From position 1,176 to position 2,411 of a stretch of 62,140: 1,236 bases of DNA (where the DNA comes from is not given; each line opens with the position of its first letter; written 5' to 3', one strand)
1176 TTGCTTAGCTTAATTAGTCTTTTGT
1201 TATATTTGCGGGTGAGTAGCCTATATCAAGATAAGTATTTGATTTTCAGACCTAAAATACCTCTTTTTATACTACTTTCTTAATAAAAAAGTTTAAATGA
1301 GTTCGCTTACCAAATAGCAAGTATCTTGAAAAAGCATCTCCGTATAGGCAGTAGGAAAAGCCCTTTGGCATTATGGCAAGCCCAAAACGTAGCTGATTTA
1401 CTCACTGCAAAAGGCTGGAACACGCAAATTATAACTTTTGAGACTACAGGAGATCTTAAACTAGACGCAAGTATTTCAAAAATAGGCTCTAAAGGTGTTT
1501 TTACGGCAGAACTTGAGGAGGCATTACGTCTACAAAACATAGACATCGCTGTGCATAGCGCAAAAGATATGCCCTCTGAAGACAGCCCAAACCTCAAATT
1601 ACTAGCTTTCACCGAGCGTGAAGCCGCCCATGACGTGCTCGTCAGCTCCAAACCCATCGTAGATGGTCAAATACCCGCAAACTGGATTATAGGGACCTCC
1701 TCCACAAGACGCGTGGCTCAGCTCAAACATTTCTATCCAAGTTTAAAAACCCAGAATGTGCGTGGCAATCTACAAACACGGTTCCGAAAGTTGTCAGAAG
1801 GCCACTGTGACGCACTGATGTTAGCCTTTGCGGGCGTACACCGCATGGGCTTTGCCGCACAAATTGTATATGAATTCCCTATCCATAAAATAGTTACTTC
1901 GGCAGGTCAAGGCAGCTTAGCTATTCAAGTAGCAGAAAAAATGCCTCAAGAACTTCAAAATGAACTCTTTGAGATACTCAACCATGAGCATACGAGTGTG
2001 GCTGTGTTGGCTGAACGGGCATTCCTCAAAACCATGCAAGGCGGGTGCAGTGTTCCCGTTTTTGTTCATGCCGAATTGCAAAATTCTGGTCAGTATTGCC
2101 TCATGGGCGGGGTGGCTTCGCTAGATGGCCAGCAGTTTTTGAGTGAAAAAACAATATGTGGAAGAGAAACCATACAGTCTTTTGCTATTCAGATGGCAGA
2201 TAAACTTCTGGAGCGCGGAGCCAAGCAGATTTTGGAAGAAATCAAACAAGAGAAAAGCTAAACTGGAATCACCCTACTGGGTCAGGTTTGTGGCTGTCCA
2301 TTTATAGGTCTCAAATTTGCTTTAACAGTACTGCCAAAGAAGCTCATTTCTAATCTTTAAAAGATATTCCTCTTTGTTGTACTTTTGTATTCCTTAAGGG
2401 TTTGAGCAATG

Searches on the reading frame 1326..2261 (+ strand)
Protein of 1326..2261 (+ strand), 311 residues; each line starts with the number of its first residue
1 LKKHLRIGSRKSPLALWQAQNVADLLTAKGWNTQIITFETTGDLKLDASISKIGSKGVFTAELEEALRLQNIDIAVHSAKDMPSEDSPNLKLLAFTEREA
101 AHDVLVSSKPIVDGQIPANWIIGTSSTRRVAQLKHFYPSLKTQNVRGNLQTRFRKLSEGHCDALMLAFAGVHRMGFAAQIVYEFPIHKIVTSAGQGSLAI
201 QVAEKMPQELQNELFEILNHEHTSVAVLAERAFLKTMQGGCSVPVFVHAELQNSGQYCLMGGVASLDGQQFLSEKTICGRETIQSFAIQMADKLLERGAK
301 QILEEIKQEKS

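Call 21: search_protein_families(library=pfam, proteins=[window:1326-2261:+], max_evalue=0.00001)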
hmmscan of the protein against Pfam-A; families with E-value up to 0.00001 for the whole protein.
window:1326-2261:+ (311 aa): 2 families
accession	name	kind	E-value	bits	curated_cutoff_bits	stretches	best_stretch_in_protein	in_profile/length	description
PF01379.25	Porphobil_deam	-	6e-68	228.9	22.1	1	5-205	1-201/207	Porphobilinogen deaminase, dipyromethane cofactor binding domain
PF03900.20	Porphobil_deamC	-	9.5e-13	48.8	26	1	226-295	3-73/74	Porphobilinogen deaminase, C-terminal domain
